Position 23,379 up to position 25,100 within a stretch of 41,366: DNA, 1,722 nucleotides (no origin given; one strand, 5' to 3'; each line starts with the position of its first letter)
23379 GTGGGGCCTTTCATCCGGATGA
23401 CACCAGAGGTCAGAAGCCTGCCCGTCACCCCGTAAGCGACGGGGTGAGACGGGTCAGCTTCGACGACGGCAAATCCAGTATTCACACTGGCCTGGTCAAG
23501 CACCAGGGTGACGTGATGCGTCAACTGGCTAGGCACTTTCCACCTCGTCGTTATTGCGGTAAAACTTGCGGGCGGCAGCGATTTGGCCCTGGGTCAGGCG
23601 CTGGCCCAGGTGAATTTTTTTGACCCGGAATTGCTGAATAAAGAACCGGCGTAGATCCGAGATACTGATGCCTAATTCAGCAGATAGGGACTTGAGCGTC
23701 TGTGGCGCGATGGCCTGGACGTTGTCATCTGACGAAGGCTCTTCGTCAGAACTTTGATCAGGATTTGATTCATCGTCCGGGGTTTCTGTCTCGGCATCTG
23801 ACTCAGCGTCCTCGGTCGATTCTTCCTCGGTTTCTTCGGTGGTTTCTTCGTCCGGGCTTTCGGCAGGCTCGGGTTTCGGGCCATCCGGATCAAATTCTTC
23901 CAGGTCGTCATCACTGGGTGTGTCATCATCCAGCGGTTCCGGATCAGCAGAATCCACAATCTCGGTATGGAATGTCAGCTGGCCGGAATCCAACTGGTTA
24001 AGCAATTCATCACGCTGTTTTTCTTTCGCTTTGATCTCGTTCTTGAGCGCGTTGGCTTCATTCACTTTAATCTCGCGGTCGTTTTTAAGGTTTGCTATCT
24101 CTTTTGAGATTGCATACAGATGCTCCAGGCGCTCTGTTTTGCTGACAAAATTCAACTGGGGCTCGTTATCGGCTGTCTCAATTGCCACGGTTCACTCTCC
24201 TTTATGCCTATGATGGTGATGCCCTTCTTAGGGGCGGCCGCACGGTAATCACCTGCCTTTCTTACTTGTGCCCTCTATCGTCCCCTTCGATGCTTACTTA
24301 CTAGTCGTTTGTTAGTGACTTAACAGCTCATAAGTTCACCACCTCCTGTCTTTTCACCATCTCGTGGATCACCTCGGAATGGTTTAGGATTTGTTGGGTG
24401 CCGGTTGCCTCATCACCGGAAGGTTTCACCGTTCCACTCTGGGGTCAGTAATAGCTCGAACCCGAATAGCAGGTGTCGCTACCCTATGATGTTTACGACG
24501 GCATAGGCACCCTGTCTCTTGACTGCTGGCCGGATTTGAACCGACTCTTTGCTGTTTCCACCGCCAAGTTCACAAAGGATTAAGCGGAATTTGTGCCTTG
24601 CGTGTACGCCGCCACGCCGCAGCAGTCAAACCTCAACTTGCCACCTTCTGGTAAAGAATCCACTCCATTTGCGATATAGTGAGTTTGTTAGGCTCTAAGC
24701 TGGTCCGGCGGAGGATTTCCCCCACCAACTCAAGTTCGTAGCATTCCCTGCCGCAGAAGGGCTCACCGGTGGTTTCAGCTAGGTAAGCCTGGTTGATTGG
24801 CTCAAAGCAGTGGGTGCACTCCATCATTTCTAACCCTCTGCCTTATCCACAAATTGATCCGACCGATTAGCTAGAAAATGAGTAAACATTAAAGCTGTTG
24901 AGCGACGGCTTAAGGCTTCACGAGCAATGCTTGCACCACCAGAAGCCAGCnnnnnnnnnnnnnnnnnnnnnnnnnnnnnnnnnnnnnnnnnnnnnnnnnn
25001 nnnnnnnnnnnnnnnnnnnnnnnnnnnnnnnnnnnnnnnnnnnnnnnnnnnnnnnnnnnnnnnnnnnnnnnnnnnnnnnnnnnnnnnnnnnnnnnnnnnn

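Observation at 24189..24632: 444-bp stop-saturated gap in a gap-free early operon, with a GGTGA motif array, hairpins and an AT-rich tract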

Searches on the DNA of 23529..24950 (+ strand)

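Call 4: search_rna_families(source=window, start=23900, end=24950, threshold=evalue, max_evalue=10, show_alignments=3)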
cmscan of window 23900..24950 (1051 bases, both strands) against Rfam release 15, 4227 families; matches with E-value up to 10: 3.
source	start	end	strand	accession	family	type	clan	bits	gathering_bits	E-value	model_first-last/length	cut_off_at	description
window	24521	24627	-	RF01852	tRNA-Sec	Gene; tRNA;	CL00001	17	47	2.7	1-91/91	no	Selenocysteine transfer RNA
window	23906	23957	-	RF01136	sR28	Gene; snRNA; snoRNA; CD-box;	-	15.1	39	0.32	1-55/55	no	Small nucleolar RNA sR28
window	24214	24271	+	RF00519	suhB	Gene; sRNA;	CL00108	13.7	41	7.9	1-77/77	no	Makes More Granules Regulator RNA (mmgR)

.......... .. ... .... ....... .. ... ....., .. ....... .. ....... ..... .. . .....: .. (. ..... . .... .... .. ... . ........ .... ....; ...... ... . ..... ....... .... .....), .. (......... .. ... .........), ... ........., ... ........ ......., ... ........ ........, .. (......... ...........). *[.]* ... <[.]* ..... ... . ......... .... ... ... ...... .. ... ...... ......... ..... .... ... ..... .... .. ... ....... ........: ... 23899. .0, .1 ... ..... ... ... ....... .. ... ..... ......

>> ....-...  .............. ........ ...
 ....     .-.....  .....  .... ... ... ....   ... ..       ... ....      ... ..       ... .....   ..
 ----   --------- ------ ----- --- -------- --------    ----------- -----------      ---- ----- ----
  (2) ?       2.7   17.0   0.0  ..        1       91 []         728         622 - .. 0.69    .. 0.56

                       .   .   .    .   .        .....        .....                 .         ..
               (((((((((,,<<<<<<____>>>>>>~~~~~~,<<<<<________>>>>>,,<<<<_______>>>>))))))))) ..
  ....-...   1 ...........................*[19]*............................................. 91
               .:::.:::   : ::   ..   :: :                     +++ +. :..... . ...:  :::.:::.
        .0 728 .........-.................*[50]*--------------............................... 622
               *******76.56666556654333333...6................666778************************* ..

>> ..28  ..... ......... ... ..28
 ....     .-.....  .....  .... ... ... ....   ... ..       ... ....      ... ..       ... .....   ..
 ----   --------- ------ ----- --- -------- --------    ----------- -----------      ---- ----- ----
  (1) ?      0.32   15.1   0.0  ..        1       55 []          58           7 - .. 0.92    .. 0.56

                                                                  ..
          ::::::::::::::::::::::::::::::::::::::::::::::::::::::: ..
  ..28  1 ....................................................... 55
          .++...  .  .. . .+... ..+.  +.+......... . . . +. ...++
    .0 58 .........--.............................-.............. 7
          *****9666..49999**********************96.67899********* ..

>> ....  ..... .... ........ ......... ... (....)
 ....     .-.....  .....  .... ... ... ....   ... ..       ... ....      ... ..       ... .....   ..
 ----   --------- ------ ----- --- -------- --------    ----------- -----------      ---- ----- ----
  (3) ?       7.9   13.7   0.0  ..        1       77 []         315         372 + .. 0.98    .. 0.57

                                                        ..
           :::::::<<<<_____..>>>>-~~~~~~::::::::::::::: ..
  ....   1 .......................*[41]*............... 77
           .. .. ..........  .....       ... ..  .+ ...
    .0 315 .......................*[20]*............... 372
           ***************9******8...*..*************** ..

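Call 6: search_dna_similar(query=window:24100-24720:+, collection=phages, mode=distant, max_rows=30)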
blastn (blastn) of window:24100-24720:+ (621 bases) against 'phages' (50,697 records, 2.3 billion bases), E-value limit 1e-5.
No match.

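Call 40: search_rna_families(sources=[L007, L009, L011], threshold=gathering)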
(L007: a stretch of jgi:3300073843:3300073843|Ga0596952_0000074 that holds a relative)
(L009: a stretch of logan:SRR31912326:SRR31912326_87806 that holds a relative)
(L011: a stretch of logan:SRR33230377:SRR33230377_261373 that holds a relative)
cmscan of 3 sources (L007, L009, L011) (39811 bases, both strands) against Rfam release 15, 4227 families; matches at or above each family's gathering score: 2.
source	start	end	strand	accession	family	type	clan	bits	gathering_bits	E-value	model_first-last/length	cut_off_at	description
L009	6816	6886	+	RF00005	tRNA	Gene; tRNA;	CL00001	47.6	29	2.8e-07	1-71/71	no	tRNA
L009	5980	6051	+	RF00005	tRNA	Gene; tRNA;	CL00001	32.4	29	0.0043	1-71/71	no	tRNA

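Call 92: search_dna_similar(query=window:24515-24632:-, collection=phages, mode=distant, max_evalue=10, max_rows=25)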
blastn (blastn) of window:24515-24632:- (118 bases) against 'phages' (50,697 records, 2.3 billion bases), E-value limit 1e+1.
Records with a match: 7; places in all: 7; records where one place covers at least 80% of the query: 0.
Best place of each record, by identity: 90-95% 2; 60-80% 5.
By first word of the organism name: Bifidobacterium 5; Mycobacterium 1; Ochrobactrum 1.
By host as written in the record: Bifidobacterium pseudocatenulatum DA667 5; Mycobacterium smegmatis mc#155 1; Ochrobactrum sp. POC9 1.
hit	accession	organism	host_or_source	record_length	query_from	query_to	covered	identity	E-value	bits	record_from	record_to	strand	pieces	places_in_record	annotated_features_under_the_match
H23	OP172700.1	Bifidobacterium phage BP677P1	Bifidobacterium pseudocatenulatum DA667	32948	2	32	26%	78.9%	4e+0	36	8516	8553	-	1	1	hypothetical protein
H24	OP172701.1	Bifidobacterium phage BP677P2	Bifidobacterium pseudocatenulatum DA667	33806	2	32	26%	78.9%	4e+0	36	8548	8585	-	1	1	hypothetical protein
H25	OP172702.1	Bifidobacterium phage BP677P3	Bifidobacterium pseudocatenulatum DA667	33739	2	32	26%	78.9%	4e+0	36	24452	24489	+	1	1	hypothetical protein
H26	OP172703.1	Bifidobacterium phage BP677P4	Bifidobacterium pseudocatenulatum DA667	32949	2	32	26%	78.9%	4e+0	36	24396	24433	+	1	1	hypothetical protein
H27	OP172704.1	Bifidobacterium phage BP677P8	Bifidobacterium pseudocatenulatum DA667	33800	2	32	26%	78.9%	4e+0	36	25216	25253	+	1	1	hypothetical protein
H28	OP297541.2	Mycobacterium phage Funsized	Mycobacterium smegmatis mc#155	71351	15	39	21%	92.3%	4e+0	36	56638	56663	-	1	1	61: hypothetical protein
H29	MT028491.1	Ochrobactrum phage vB_OspM_OC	Ochrobactrum sp. POC9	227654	83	106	20%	91.7%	4e+0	36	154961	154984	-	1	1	tRNA-Leu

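Call 96: build_rna_model(alignment_id=A4, structure=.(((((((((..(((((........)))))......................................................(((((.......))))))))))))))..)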
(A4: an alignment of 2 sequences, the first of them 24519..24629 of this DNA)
Model R1 built from alignment A4 (2 sequences, 112 columns); structure: as given.
model positions 112; base pairs 19; branch points 1; effective number of sequences 0.86; information 0.592 bits per position. Calibrated on 0.2 Mb of random sequence (short: E-values are rough).
structure used (alignment columns):
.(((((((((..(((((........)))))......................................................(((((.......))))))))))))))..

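Call 97: search_with_rna_model(model_id=R1, sources=[window, L007, L009, L011, L012, L013, L076, L077, L079, L090, L091, L092, L096, L099, L101, L102, L103, L014, L015, L016, L018, L019, L020, L026, L028], max_evalue=10, show_alignments=4)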
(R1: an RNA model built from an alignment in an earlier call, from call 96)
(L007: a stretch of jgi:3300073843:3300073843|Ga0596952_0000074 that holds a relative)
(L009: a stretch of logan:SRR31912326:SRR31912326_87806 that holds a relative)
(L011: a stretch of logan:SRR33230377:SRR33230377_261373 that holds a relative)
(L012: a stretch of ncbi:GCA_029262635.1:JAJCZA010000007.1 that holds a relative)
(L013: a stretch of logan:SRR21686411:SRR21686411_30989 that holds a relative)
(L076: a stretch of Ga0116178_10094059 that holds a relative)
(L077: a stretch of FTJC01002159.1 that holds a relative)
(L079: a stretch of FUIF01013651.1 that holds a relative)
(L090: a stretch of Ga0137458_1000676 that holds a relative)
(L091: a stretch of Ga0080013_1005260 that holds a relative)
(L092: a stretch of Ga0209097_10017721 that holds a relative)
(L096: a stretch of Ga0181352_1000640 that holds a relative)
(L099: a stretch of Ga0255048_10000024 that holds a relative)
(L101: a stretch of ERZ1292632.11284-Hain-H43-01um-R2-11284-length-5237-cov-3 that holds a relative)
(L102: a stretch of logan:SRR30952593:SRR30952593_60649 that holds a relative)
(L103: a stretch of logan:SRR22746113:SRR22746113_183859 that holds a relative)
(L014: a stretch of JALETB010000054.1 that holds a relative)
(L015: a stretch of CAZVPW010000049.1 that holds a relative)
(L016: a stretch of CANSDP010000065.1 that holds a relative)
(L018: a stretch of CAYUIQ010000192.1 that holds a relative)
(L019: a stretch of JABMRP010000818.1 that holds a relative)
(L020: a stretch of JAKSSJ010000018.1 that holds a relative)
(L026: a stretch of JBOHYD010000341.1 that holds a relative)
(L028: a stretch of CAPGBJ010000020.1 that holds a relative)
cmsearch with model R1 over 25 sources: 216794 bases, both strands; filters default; matches with E-value up to 10: 9.
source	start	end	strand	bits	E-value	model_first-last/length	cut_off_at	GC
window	24518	24629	-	150.9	2.2e-32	1-112/112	no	0.54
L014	320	409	-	32.8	4.8e-05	1-112/112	no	0.56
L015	1545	1632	-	27.4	0.00083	1-112/112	no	0.57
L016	906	984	-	21.1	0.024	1-112/112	no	0.57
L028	1575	1653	+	19.2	0.065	1-112/112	no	0.58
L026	343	451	-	18.3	0.11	1-112/112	no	0.65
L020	7006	7036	-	16.6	0.27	71-101/112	no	0.58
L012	9055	9162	+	14.9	0.64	1-112/112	no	0.44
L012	2608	2626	+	10.2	8.1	83-101/112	no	0.58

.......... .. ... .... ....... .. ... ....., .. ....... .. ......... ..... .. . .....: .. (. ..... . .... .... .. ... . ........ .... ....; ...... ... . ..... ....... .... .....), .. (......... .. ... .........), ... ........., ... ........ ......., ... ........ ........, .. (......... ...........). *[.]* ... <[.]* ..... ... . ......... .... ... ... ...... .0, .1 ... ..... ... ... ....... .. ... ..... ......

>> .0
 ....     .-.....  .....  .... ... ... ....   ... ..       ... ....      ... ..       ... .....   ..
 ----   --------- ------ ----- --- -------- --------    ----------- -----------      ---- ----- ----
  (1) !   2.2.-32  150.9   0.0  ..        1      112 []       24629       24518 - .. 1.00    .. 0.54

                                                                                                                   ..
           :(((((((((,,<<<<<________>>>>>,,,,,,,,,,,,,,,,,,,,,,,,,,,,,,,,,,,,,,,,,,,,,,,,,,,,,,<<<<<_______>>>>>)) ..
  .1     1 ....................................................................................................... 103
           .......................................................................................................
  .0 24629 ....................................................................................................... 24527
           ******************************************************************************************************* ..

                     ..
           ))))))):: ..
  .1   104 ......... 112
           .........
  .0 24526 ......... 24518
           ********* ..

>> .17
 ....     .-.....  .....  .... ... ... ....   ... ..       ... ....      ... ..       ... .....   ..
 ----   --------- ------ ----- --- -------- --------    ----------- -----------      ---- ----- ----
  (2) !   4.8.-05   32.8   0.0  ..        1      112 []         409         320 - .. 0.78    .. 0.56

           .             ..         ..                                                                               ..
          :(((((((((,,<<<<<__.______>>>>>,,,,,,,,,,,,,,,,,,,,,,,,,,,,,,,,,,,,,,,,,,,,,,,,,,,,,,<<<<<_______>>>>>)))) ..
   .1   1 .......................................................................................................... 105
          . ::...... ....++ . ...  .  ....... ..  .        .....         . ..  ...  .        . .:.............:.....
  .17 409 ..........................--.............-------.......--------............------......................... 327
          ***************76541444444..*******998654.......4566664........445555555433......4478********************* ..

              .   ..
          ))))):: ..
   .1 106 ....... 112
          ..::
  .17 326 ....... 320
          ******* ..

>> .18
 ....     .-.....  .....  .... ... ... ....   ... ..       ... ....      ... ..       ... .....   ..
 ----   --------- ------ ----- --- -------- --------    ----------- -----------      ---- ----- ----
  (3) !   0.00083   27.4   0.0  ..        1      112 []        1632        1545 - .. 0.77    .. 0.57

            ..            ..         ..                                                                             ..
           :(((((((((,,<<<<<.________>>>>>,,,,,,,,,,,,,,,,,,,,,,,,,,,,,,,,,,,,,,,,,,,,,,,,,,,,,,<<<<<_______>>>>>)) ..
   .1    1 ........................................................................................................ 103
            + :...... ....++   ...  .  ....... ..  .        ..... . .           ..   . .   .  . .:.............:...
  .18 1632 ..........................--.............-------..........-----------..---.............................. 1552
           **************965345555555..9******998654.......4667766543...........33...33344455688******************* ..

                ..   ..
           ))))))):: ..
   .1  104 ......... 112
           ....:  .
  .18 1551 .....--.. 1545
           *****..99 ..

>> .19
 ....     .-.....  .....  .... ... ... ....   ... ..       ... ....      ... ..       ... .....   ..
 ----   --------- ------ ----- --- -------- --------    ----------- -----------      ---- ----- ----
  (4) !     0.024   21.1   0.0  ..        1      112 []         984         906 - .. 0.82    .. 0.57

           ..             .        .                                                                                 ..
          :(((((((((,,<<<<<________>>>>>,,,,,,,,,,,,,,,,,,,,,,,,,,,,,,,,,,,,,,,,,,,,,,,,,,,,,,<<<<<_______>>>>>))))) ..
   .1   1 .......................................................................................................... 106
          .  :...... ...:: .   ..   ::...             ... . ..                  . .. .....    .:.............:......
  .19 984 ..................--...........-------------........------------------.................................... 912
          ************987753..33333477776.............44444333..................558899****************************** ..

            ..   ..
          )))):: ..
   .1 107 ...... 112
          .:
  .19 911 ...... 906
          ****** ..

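Call 104: search_with_rna_model(model_id=R1, sources=[L104, L105, L010, L008], max_evalue=10)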
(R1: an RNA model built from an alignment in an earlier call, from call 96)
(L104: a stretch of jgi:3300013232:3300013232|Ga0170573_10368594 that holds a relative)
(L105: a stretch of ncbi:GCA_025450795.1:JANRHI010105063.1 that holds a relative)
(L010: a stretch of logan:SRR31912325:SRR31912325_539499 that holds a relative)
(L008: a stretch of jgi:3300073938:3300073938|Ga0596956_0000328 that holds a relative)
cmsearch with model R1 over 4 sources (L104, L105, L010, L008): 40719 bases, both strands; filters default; matches with E-value up to 10: 0.
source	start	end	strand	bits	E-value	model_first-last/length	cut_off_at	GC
